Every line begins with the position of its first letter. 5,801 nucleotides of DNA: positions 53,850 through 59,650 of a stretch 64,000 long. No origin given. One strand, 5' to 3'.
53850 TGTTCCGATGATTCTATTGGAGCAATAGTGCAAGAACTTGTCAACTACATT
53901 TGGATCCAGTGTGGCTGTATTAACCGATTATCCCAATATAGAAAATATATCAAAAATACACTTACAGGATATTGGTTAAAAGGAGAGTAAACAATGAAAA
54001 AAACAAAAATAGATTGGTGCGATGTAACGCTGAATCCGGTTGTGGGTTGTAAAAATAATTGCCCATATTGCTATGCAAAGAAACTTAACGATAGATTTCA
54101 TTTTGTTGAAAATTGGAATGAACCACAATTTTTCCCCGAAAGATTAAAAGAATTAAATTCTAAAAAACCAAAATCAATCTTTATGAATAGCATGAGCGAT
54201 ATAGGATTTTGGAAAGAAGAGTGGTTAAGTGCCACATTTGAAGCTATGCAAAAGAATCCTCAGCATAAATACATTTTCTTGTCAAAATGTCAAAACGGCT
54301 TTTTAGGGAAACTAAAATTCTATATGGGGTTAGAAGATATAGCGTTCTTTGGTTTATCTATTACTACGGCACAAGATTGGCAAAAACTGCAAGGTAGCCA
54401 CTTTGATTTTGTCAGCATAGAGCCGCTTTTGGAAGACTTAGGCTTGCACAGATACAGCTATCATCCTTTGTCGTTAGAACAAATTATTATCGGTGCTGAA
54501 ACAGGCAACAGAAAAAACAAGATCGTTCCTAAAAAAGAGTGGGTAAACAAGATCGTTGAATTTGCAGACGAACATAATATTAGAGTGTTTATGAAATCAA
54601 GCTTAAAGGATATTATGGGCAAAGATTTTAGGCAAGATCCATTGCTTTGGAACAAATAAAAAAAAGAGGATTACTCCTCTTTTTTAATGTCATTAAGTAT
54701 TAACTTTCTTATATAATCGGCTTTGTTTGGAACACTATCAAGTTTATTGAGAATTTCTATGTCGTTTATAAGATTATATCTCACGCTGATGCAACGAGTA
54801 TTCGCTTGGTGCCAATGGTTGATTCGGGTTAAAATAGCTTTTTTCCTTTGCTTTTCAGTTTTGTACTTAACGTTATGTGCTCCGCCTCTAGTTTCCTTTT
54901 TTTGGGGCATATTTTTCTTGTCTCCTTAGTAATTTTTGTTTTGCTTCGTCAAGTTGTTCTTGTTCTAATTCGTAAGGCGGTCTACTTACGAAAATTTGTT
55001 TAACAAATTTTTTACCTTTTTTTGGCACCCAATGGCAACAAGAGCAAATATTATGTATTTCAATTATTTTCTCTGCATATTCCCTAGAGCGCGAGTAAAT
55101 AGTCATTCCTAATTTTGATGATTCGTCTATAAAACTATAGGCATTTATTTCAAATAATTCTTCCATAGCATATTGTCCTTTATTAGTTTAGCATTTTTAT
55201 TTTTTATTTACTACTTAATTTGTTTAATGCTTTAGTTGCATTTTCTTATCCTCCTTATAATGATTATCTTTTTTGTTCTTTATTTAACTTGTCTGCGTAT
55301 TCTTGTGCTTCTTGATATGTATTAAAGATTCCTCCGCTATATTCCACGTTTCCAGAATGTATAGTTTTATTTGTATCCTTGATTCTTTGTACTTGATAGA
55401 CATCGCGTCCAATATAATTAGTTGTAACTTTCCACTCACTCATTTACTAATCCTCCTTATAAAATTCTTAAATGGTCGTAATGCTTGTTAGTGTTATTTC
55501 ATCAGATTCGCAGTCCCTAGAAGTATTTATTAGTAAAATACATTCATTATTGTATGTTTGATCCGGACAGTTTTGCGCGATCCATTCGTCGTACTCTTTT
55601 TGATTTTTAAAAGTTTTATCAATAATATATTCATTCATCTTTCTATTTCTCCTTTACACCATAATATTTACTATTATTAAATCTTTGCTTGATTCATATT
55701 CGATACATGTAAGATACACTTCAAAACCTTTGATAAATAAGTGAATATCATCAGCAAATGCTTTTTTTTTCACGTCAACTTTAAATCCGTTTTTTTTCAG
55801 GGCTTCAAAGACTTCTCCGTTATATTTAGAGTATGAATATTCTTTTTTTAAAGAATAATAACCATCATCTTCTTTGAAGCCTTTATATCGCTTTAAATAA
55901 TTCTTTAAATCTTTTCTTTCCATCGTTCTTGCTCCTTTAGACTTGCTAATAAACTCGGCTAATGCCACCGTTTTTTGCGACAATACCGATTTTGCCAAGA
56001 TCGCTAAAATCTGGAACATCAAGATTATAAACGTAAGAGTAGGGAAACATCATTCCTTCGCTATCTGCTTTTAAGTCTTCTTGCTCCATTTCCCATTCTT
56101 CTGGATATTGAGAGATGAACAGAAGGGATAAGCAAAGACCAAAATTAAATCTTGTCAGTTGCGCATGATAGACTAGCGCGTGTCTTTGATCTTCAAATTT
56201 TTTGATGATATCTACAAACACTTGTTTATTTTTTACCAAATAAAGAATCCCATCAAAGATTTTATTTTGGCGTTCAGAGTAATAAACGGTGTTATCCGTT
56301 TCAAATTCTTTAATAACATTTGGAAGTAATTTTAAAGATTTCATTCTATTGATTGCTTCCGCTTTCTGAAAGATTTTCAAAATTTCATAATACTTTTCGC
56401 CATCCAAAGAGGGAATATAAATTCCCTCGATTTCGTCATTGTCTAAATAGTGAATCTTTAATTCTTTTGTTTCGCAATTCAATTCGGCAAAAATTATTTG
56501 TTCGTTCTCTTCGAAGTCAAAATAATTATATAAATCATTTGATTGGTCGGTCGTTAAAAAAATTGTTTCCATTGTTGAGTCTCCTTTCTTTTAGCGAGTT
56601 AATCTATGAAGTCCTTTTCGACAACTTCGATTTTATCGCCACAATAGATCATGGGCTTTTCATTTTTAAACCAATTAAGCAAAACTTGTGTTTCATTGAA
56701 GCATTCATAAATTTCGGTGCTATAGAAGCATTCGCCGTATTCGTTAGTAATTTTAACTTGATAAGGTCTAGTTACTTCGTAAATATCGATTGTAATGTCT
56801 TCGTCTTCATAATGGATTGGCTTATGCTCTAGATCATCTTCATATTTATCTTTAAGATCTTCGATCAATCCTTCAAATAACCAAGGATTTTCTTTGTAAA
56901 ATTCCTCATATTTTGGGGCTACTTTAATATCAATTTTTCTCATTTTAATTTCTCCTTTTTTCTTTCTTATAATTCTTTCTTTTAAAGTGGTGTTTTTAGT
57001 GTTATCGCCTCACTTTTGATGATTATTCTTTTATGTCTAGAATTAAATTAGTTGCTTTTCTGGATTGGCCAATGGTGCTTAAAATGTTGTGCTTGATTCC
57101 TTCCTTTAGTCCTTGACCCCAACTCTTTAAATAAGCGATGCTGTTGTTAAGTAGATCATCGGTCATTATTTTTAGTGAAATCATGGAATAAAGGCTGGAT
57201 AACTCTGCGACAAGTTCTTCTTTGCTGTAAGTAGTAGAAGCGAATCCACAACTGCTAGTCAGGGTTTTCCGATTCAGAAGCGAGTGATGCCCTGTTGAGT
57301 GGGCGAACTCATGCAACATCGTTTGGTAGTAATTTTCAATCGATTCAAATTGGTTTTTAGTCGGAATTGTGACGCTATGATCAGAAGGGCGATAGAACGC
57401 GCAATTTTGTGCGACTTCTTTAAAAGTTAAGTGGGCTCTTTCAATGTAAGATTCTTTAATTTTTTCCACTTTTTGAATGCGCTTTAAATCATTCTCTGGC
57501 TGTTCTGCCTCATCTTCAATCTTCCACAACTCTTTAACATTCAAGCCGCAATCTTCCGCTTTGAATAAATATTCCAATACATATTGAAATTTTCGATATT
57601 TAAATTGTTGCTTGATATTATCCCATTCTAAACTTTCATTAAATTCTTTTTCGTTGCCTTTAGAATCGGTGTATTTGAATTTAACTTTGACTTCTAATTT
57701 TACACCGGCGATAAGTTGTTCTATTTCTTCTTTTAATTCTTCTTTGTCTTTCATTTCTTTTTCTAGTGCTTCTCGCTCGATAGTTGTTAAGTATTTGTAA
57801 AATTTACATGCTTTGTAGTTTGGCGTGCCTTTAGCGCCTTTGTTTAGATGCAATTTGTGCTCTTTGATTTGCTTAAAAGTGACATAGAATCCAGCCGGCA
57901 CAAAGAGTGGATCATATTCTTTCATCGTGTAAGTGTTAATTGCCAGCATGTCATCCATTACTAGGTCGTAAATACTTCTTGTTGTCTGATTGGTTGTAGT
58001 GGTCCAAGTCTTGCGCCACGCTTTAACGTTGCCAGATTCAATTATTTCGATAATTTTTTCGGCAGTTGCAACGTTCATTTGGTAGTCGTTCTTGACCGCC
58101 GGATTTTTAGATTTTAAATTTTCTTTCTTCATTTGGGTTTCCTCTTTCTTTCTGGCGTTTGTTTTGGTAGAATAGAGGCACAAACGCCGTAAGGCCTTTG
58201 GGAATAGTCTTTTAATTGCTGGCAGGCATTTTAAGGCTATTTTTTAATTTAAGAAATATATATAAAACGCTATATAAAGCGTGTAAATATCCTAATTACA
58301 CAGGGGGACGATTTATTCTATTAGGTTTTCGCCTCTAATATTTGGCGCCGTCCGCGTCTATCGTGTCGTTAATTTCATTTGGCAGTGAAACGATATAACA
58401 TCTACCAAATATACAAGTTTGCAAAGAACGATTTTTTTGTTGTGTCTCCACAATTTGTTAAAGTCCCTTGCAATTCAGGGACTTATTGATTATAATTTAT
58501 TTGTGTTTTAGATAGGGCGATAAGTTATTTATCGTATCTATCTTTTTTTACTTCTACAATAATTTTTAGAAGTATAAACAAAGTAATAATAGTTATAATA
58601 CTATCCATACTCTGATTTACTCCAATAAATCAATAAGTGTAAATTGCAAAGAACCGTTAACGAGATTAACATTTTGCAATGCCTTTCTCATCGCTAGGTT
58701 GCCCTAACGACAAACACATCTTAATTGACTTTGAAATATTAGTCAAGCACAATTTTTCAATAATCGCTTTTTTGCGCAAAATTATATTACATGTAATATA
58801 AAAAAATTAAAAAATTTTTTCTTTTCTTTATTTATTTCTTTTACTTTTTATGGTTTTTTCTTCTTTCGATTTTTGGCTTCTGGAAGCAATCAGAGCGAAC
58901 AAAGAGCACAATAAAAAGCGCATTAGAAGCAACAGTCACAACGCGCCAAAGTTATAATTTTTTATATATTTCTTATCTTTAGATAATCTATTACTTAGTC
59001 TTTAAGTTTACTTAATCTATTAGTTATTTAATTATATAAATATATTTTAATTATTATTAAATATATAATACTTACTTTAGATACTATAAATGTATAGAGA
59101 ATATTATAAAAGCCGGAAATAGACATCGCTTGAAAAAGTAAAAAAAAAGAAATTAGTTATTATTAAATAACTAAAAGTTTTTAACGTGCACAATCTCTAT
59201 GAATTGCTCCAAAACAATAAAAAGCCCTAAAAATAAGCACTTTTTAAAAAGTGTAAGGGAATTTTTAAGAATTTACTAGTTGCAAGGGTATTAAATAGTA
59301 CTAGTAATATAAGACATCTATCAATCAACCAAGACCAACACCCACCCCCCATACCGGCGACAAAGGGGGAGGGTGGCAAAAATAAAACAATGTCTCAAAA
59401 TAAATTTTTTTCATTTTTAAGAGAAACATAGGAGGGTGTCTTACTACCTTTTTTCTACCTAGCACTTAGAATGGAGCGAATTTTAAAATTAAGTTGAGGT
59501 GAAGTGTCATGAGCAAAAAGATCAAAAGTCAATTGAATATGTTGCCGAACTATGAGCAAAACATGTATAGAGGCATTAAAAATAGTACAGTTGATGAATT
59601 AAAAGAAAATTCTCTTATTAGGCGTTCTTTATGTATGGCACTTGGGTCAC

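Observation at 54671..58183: Antisense island in the prophage: ArdC-like gene plus six small (mostly acidic) ORFs ending in an RHH gene; candidate anti-defence (anti-restriction / anti-CRISPR) operon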

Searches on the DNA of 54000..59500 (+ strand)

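Call 8: search_dna_similar(query=window:54000-59500:+, collection=phages, mode=distant)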
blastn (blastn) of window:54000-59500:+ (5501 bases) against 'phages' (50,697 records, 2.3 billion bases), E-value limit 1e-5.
No match.

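Call 90: build_rna_model(alignment_id=A7)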
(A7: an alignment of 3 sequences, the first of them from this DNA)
Model R1 built from alignment A7 (3 sequences, 159 columns); structure: RNAalifold consensus.
model positions 157; base pairs 40; branch points 2; effective number of sequences 1.02; information 0.591 bits per position. Calibrated on 0.2 Mb of random sequence (short: E-values are rough).
structure used (alignment columns):
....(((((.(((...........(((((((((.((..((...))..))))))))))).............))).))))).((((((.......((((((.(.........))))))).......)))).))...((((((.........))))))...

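Call 93: search_with_rna_model(model_id=R1, sources=[window, L010, L013, L015, L016, L017, L018, L019, L020, L022, L023, L024, L025, L026, L058, L059, L060, L061], max_evalue=1, show_alignments=3)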
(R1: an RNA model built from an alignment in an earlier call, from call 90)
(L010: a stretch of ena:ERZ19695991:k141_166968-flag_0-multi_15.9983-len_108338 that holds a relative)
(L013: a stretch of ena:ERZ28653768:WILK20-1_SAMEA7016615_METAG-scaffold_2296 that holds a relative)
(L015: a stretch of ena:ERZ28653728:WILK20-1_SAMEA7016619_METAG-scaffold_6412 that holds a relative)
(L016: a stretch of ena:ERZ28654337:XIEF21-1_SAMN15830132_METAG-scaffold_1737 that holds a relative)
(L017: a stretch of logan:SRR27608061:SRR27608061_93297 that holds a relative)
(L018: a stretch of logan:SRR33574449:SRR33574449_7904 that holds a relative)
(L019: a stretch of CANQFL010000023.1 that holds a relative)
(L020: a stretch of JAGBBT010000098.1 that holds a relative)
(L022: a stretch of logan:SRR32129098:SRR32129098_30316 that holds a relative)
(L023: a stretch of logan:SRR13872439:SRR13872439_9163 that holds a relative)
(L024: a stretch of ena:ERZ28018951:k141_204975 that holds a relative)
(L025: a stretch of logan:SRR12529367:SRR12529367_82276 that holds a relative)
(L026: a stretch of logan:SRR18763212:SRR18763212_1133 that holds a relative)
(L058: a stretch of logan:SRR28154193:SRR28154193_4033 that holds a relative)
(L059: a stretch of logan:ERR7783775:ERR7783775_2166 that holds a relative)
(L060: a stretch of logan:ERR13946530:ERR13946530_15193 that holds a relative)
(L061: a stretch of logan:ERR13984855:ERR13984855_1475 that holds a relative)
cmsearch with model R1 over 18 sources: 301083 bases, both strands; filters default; matches with E-value up to 1: 4.
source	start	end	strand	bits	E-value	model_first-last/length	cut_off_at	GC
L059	4924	5079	+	185.7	1.4e-38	1-157/157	no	0.35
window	58278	58434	-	182.7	6.6e-38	1-157/157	no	0.38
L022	7053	7211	+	174.3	4.6e-36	1-157/157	no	0.38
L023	3585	3743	+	174.3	4.6e-36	1-157/157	no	0.38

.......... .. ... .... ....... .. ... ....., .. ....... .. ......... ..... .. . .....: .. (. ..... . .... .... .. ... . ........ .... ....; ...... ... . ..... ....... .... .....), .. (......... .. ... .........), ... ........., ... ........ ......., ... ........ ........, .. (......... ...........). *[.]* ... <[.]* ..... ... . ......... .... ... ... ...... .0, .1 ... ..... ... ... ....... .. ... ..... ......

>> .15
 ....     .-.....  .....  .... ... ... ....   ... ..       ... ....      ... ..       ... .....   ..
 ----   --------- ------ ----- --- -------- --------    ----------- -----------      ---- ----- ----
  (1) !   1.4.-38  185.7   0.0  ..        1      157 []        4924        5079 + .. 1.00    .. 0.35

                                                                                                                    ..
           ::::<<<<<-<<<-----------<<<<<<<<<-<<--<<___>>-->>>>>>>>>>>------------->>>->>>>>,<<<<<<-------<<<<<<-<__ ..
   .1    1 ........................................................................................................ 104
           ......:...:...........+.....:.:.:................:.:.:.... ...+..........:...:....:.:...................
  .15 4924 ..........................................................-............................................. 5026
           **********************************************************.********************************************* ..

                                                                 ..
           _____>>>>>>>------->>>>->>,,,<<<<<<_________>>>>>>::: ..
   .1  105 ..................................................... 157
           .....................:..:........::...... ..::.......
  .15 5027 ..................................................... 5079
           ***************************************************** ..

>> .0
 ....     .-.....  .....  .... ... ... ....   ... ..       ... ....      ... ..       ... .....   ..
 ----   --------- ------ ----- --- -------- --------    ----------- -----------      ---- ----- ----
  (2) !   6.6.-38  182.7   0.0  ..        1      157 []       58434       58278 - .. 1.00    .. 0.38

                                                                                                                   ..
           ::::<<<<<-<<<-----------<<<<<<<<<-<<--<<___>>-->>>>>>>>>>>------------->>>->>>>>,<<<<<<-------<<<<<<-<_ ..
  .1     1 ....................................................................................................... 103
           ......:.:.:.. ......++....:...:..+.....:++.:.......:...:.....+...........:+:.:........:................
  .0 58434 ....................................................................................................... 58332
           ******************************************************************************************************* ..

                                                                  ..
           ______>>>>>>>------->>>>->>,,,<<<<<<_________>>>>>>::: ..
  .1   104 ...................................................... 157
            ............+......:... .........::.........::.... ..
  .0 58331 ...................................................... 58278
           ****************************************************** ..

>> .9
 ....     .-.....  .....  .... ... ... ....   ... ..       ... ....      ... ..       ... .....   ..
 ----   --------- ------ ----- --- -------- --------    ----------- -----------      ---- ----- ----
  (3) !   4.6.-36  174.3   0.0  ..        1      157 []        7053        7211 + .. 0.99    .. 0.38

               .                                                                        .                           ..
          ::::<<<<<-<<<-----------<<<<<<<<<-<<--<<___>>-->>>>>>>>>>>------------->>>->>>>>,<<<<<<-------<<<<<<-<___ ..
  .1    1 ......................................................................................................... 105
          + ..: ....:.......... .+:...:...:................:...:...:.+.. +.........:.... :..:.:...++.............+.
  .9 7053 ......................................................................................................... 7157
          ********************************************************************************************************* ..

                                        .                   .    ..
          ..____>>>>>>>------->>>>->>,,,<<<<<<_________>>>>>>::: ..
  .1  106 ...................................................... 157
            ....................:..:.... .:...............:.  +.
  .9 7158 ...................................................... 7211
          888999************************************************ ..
